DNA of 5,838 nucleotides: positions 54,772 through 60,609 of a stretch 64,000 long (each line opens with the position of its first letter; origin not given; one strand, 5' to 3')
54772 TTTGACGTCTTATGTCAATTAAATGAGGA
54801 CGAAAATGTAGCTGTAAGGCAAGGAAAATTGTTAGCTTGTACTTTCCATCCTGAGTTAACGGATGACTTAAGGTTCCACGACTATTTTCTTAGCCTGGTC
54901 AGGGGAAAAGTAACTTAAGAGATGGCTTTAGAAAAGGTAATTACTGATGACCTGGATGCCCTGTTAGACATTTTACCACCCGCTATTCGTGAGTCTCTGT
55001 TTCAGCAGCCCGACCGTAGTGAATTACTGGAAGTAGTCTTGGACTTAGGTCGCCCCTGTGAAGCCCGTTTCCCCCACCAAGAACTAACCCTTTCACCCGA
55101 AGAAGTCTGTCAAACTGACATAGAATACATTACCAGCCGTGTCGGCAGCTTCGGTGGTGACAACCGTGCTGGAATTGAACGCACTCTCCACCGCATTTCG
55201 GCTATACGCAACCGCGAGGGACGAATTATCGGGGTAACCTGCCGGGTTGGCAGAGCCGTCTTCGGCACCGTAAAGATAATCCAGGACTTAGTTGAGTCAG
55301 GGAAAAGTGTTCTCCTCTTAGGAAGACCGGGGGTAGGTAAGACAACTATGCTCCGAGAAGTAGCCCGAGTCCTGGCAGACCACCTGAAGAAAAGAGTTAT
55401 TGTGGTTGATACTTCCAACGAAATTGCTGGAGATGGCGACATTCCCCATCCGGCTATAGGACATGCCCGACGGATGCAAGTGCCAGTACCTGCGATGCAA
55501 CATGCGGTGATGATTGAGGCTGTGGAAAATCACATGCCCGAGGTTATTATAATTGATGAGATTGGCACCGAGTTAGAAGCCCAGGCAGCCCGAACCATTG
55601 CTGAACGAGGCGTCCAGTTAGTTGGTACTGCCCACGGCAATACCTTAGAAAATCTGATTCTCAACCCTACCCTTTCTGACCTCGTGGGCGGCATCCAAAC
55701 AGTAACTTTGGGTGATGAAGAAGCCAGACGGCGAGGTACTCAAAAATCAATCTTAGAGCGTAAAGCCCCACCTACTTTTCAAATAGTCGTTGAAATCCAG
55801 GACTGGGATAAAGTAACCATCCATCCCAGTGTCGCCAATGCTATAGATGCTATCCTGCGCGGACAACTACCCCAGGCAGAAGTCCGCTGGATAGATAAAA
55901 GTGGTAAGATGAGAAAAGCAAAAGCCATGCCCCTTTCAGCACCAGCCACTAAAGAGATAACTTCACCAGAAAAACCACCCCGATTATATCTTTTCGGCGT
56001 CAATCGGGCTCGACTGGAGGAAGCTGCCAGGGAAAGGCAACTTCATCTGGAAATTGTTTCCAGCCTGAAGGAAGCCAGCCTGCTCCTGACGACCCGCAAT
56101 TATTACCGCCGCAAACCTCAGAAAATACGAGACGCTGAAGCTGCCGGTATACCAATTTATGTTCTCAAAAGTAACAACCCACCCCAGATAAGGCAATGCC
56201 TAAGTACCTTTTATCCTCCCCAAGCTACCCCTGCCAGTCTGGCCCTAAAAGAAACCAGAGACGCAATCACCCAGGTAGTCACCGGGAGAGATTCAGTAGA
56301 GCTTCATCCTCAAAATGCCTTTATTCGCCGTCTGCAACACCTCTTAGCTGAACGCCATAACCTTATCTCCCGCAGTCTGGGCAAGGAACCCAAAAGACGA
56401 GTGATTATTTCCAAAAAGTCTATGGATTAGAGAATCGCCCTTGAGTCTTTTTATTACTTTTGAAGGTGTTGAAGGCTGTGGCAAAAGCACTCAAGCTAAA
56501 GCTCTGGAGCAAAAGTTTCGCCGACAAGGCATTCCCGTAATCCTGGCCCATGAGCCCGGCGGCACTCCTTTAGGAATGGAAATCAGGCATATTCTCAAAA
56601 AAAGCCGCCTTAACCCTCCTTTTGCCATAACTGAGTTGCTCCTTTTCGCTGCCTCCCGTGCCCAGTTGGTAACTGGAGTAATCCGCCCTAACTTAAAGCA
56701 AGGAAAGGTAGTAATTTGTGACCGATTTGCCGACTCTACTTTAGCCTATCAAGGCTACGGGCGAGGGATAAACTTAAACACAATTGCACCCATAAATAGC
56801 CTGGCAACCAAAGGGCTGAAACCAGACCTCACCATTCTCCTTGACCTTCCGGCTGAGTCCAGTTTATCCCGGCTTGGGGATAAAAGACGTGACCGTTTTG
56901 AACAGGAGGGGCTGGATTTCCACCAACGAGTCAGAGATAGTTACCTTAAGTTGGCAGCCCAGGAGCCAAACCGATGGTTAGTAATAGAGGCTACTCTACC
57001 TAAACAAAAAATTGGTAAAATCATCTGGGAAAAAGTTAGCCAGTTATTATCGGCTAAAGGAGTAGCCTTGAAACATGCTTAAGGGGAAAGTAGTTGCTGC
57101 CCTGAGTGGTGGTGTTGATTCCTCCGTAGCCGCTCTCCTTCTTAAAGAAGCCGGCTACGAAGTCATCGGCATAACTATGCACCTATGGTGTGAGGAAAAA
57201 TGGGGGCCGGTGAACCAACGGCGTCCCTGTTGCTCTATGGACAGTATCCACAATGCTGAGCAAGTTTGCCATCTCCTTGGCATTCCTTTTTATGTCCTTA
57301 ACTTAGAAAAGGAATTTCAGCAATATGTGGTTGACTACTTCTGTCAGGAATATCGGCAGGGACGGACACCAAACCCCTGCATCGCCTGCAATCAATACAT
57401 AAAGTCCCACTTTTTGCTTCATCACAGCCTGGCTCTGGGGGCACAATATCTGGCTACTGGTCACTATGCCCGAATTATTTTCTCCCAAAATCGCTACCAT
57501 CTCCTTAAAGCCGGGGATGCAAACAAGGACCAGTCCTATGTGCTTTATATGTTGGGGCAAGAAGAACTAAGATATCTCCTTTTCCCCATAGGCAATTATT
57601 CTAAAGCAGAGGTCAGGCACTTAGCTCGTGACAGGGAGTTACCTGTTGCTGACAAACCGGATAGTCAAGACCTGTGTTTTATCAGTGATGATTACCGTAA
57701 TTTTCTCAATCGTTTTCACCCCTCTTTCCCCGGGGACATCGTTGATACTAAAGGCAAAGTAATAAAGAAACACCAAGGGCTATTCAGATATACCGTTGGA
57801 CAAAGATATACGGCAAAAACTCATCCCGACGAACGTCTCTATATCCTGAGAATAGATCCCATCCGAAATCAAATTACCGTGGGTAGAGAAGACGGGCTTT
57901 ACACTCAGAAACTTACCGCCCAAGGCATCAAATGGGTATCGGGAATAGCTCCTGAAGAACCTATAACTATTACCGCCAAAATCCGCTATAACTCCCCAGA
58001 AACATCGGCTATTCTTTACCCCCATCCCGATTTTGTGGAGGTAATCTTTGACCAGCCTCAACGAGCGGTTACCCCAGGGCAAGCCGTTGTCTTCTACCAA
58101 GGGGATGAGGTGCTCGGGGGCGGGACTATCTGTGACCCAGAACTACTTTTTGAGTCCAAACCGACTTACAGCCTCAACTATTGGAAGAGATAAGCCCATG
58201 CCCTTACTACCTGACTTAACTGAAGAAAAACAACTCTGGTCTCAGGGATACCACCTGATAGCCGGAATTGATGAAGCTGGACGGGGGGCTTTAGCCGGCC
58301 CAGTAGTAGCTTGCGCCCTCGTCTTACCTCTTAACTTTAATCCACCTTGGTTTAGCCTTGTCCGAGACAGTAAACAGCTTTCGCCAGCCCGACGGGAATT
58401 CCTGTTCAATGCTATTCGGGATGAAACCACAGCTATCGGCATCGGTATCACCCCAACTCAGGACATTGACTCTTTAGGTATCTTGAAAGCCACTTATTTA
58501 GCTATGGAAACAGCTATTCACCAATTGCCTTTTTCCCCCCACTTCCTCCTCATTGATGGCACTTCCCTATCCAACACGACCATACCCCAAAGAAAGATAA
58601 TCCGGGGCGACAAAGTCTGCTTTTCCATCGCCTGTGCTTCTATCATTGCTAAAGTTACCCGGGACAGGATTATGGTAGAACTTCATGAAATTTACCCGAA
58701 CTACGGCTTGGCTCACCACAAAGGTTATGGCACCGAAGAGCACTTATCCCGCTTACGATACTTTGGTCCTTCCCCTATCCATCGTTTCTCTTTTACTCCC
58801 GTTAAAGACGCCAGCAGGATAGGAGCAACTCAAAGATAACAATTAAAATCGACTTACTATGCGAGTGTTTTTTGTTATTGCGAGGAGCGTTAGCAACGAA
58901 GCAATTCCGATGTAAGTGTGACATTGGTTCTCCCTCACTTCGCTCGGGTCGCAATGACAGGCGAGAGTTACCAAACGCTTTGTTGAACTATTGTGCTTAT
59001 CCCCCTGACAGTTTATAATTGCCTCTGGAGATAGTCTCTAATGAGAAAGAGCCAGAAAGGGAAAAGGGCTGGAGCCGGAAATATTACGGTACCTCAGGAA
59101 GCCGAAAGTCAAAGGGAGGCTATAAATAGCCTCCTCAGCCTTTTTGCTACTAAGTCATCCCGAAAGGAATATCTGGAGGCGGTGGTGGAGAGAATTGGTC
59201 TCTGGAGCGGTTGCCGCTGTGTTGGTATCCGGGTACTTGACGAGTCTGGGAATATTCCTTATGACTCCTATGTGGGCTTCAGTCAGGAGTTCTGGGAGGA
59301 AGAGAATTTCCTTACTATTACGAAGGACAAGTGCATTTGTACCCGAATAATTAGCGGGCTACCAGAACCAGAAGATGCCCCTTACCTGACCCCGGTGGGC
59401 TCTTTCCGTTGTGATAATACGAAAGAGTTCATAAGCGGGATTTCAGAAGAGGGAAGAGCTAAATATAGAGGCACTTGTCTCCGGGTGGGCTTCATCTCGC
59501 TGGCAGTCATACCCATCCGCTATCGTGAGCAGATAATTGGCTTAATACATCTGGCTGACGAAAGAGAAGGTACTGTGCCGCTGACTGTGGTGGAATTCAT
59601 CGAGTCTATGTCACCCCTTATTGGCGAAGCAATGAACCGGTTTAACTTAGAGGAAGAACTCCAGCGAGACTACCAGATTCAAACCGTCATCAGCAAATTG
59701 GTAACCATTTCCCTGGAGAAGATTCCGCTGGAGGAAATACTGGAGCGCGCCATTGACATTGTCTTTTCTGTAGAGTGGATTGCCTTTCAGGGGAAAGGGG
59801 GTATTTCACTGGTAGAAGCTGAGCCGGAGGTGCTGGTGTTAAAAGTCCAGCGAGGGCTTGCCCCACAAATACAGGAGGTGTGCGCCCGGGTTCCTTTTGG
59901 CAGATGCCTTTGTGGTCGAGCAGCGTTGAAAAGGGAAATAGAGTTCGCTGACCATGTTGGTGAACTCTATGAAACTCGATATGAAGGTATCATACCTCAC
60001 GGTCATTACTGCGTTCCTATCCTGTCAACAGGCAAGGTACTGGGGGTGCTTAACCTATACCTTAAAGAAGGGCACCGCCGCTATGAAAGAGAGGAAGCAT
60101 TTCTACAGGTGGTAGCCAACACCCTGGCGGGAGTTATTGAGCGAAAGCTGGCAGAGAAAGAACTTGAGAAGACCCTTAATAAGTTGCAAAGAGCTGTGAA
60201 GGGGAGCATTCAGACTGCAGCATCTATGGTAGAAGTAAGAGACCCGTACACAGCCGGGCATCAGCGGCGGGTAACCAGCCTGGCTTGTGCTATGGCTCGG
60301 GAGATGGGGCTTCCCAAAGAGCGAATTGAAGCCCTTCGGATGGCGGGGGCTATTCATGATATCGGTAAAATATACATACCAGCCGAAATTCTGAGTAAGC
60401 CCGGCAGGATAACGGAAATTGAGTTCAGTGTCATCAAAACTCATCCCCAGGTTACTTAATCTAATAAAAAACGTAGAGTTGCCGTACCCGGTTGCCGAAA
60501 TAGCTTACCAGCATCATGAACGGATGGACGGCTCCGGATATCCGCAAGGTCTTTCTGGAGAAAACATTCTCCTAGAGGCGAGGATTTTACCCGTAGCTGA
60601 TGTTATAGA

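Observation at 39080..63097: Unusually high density of disrupted genes in 25 kb (7 loci; 3 with in-frame stops)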

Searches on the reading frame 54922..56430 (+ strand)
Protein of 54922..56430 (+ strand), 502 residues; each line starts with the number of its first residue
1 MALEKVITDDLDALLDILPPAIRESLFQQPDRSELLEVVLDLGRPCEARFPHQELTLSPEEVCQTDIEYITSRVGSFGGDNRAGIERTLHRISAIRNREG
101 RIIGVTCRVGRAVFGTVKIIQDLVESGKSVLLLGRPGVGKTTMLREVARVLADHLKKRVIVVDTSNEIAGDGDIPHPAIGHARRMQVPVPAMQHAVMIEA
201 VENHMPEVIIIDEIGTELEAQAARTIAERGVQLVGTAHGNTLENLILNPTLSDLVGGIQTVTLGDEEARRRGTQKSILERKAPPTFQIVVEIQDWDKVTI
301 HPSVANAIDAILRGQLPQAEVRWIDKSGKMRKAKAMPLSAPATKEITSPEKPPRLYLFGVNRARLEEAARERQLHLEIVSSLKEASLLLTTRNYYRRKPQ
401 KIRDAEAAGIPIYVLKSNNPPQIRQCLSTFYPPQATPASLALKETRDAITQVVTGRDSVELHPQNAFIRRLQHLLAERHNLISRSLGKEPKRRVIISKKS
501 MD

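Call 5: search_protein_families(library=pfam, proteins=[window:54922-56430:+], max_evalue=0.01)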
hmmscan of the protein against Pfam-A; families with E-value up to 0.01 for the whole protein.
window:54922-56430:+ (502 aa): 18 families
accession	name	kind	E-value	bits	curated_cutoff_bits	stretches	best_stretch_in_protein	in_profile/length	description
PF25516.1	PTPase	-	8.2e-23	80.5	27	1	354-429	2-77/79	Phosphotyrosine protein phosphatase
PF01424.28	R3H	-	4.7e-12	46.2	26.8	1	447-498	9-60/60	R3H domain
PF19568.5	Spore_III_AA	-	3.5e-11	43.2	27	1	125-256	142-276/306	Sporulation stage III, protein AA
PF03266.21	NTPase_1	-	9.9e-07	29.2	23.9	0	130-153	2-25/168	NTPase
PF00004.35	AAA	-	4.9e-06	27.5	21.2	1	130-218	1-70/131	ATPase family associated with various cellular activities (AAA)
PF13604.12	AAA_30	-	5.7e-06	26.6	27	1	119-224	9-107/191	AAA domain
PF20720.3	nSTAND3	-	1.2e-05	25.5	27.2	1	120-167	10-56/155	Novel STAND NTPase 3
PF13191.12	AAA_16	-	1.9e-05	25.7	32.6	1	126-158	23-52/167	AAA ATPase domain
PF13238.12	AAA_18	-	2.1e-05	25.4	29.4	1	130-226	1-92/128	AAA domain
PF13401.12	AAA_22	-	6e-05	23.8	27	1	127-218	5-96/130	AAA domain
PF13481.12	AAA_25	-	0.00011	22.3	27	1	118-152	24-58/195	AAA domain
PF25199.1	nSTAND_NTPase5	-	0.00017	21.9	34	1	125-168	39-82/145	Novel STAND NTPase 5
PF07728.20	AAA_5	-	0.00023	21.6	22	1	130-214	2-75/139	AAA domain (dynein-related subfamily)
PF07724.20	AAA_2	-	0.0004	20.9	27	1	129-214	5-84/166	AAA domain (Cdc48 subfamily)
PF13479.12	AAA_24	-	0.00046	20.5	27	1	127-219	2-78/195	AAA domain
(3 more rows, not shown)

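Call 6: find_encoding_contigs(protein=window:54922-56430:+, flank=10000, max_places=6)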
Protein window:54922-56430:+ (502 aa): 5 contigs read that carry it; 2 places shown.
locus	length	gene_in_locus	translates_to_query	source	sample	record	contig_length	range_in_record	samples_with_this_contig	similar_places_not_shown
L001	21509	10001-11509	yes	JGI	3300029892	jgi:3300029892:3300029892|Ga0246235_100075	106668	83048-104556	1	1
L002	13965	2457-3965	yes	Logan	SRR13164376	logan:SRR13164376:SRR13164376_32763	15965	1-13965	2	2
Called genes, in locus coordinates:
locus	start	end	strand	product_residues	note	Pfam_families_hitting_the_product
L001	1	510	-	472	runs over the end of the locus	PF08545:ACP_syn_III (weak), PF08541:ACP_syn_III_C (weak), PF01796:OB_ChsH2_C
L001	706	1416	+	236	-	PF02527:GidB, PF13847:Methyltransf_31 (weak)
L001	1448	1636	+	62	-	-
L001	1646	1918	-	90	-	-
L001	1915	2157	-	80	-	PF16983:MFS_MOT1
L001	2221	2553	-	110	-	PF16983:MFS_MOT1 (weak)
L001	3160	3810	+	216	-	PF07992:Pyr_redox_2 (weak), PF00890:FAD_binding_2 (weak), PF01266:DAO, PF12831:FAD_oxidored, PF13450:NAD_binding_8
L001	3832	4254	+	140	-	PF12838:Fer4_7 (faint), PF12797:Fer4_2 (faint), PF12837:Fer4_6 (faint), PF13187:Fer4_9, PF13484:Fer4_16 (faint), PF02662:FlpD (weak)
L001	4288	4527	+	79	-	PF02662:FlpD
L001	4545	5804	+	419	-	PF01925:TauE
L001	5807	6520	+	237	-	-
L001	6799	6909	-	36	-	-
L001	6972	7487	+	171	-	-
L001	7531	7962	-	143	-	-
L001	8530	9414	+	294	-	PF01680:SOR_SNZ, PF05690:ThiG (weak)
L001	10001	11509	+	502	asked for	PF19568:Spore_III_AA, PF13191:AAA_16 (faint), PF13604:AAA_30 (weak), PF20720:nSTAND3 (faint), PF00004:AAA (weak), PF03266:NTPase_1 (faint), PF25516:PTPase, PF01424:R3H, +1 more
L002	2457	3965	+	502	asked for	PF19568:Spore_III_AA, PF13191:AAA_16 (faint), PF13604:AAA_30 (weak), PF20720:nSTAND3 (faint), PF00004:AAA (weak), PF03266:NTPase_1 (faint), PF25516:PTPase, PF01424:R3H, +1 more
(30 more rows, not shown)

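Call 7: find_related_loci(query=window:54922-56427:+, collection=genome_contigs, flank=10000)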
Query window:54922-56427:+ (502 aa) in genome_contigs; peptide patterns used: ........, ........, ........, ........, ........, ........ (x = any residue, [..] = any of these).
516 stretches matched a pattern; 408 encode a relative of the query (tblastn E <= 1e-3); the best 80 are kept; 80 distinct loci.
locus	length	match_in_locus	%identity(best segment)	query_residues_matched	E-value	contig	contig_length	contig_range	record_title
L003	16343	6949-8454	81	1-502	0e+0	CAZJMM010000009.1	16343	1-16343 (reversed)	MAG TPA_asm: uncultured Dehalococcoidaceae bacterium isolate binchicken_co10_219 genome assembly, contig: NODE_2033_leng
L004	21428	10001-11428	78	1-502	0e+0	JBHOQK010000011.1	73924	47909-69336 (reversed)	MAG: Dehalococcoidia bacterium isolate C0_12 k141_58013, whole genome shotgun sequence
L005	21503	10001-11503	76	2-500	0e+0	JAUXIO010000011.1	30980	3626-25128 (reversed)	MAG: Dehalococcoidia bacterium isolate CSMAG_2983 CSMAG_2983_k119_1002982_length_30980_cov_9.0000, whole genome shotgun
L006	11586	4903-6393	73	3-498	0e+0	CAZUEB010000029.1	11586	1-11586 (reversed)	MAG TPA_asm: uncultured Dehalococcoidales bacterium isolate SRP098346_co1_299 genome assembly, contig: NODE_6881_length_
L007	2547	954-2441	73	3-498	0e+0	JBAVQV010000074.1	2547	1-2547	MAG: Dehalococcoidia bacterium isolate MFD02350_ilm_asm_bin2 k127_96053, whole genome shotgun sequence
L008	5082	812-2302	73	3-498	0e+0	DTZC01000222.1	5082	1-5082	MAG TPA_asm: Dehalococcoidia bacterium isolate UWMA-0237 k99_3187253, whole genome shotgun sequence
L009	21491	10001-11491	73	3-498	0e+0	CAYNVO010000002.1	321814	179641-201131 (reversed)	MAG TPA_asm: uncultured Dehalococcoidales bacterium isolate SRP178699_co1_561 genome assembly, contig: NODE_6_length_321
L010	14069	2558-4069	71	3-501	0e+0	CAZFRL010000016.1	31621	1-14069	MAG TPA_asm: uncultured Dehalococcoidales bacterium isolate binchicken_co100_466 genome assembly, contig: NODE_2086_leng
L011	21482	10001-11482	73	3-496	0e+0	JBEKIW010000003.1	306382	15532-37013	MAG: Dehalococcoidia bacterium isolate SPRUCE 309 SPRUCE_309_3, whole genome shotgun sequence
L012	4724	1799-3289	73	1-496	0e+0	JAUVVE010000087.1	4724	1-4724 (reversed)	MAG: Dehalococcoidia bacterium isolate CSMAG_1156 CSMAG_1156_k127_5672362_length_4724_cov_28.2985, whole genome shotgun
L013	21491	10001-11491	72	3-498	0e+0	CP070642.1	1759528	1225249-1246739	MAG: Chloroflexota bacterium isolate bin905 chromosome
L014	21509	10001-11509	72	3-498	0e+0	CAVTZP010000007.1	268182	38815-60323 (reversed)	MAG: uncultured delta proteobacterium isolate MFD04408.bin.1.96 genome assembly, contig: contig_37181, whole genome shot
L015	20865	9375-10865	72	3-498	0e+0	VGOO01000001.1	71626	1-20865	MAG: Chloroflexi bacterium isolate M_DeepCast_400m_m2_044 M_DeepCast_400m_m2_044_Ga0194112_10000285, whole genome shotgu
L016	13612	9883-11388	70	1-501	0e+0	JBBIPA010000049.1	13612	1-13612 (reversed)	MAG: Chloroflexota bacterium isolate TCS170221_bin_292 NODE_3739_length_13612_cov_5.461754, whole genome shotgun sequenc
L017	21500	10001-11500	72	1-499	0e+0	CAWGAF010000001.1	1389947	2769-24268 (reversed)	MAG: uncultured Chloroflexia bacterium isolate MFD04408.bin.2.19 genome assembly, contig: contig_17373, whole genome sho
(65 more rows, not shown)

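Call 43: list_cluster_members(proteins=[window:54922-56427:+, P0121, window:53451-54332:+])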
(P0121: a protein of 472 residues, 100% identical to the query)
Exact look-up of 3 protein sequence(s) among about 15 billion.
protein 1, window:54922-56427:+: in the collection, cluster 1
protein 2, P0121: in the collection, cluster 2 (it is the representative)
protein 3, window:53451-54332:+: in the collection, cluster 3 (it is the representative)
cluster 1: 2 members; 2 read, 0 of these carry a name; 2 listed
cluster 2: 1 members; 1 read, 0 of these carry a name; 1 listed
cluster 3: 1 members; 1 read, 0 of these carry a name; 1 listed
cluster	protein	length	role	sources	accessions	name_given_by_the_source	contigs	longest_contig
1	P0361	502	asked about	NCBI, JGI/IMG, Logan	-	-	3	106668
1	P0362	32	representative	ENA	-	-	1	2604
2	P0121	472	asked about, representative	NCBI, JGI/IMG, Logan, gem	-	-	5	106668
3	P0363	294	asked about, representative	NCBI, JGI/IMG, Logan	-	-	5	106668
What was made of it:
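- Tried and rejected: The cluster-member look-up gave no names (call 43).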

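Call 50: search_protein_families(library=pfam, proteins=[L004:6260-7495:-, L004:14185-15363:+, L004:15433-16860:+], max_evalue=0.001)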
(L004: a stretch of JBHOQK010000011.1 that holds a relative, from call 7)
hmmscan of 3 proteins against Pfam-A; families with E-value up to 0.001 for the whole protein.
L004:6260-7495:- (411 aa): 2 families
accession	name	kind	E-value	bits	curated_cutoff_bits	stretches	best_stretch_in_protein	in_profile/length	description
PF16983.11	MFS_MOT1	-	2.7e-52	176.2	30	2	245-362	3-111/111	Molybdate transporter of MFS superfamily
PF00916.26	Sulfate_transp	-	1.3e-08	34.5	23.2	1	189-380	189-378/380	Sulfate permease family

L004:14185-15363:+ (392 aa): 1 family
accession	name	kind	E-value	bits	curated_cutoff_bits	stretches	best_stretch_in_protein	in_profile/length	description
PF07690.21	MFS_1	-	7.6e-45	153.8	33.4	1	26-352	15-345/347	Major Facilitator Superfamily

L004:15433-16860:+ (475 aa): 4 families
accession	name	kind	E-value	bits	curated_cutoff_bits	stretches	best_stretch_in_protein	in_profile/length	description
PF13607.11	Succ_CoA_lig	-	2.5e-46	157.3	27.4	1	158-293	1-136/138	Succinyl-CoA ligase like flavodoxin domain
PF13380.12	CoA_binding_2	-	2.1e-26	93.1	22.8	1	16-142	1-114/116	CoA binding domain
PF02629.25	CoA_binding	-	1.7e-11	45.2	22.3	1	15-106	3-97/97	CoA binding domain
PF19045.5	Ligase_CoA_2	-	0.00043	20.8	23.7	1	308-455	3-139/162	Ligase-CoA domain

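Call 53: search_protein_families(library=ncbifam, proteins=[L004:15433-16860:+, L004:6260-7495:-], max_evalue=0.001)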
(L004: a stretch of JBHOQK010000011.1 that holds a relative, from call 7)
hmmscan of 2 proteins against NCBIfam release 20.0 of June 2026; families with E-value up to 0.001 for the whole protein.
L004:15433-16860:+ (475 aa): 7 families
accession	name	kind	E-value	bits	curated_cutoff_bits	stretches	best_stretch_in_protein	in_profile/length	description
TIGR02717.1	AcCoA-syn-alpha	equivalog_domain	3.4e-115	385.2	567.15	1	10-469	2-446/447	acetate--CoA ligase alpha subunit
NF045494.1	AcCoALig_Archglob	equivalog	4.3e-92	309.6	1200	1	10-470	219-663/665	acetate--CoA ligase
NF045492.1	HydPropCoALig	equivalog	1.8e-75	254.7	1300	1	8-469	247-696/700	3-hydroxypropionate--CoA ligase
NF045493.1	HydDutCoALig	equivalog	2.1e-65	221.6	1300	1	11-468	5-448/698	4-hydroxybutyrate--CoA ligase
NF004230.0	PRK05678.1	equivalog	1.3e-12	47.5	336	1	60-268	51-256/291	succinate--CoA ligase subunit alpha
TIGR01019.1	sucCoAalpha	subfamily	7e-12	45.3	353.2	1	54-279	43-269/286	succinate--CoA ligase subunit alpha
NF004760.0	PRK06091.1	subfamily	0.00072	18.2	433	0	74-217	119-258/555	acyl-CoA synthetase FdrA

L004:6260-7495:- (411 aa): 0 families

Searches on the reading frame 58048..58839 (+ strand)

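Call 65: search_protein_families(library=pfam, proteins=[window:58048-58839:+], max_evalue=0.00001)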
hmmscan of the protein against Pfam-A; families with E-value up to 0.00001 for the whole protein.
window:58048-58839:+ (263 aa): 1 family
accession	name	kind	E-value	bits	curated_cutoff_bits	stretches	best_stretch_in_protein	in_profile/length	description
PF01351.25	RNase_HII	-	1.5e-36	126.6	25.8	1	72-251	1-198/199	Ribonuclease HII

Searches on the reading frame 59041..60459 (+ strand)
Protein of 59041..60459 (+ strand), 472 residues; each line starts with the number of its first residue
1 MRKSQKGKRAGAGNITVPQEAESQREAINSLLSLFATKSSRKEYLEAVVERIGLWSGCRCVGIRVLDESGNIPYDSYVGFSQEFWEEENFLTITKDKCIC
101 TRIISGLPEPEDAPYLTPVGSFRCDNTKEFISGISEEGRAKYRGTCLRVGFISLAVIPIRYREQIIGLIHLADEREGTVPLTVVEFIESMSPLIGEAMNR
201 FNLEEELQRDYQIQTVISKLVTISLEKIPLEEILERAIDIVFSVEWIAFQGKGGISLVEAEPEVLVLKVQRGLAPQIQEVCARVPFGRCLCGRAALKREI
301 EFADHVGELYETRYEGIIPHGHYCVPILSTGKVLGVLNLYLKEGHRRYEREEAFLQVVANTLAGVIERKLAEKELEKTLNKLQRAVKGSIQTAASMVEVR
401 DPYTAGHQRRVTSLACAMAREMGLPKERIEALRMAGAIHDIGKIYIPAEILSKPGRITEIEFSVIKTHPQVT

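Call 5: search_protein_families(library=pfam, proteins=[window:59041-60459:+], max_evalue=0.01)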
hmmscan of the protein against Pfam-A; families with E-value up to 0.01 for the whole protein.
window:59041-60459:+ (472 aa): 5 families
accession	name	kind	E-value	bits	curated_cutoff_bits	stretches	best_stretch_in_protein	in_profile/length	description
PF13185.12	GAF_2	-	2.2e-17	64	28.6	1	230-367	4-136/136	GAF domain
PF01590.32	GAF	-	1.7e-11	45.2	22.4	1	275-364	41-131/133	GAF domain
PF13487.12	HD_5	-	1.4e-10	41.6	27.2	1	394-471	4-84/170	HD domain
PF01966.28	HD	-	4.6e-08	33.8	22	1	405-470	2-60/116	HD domain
PF13492.12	GAF_3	-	4.4e-06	27.6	27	0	152-199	81-128/129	GAF domain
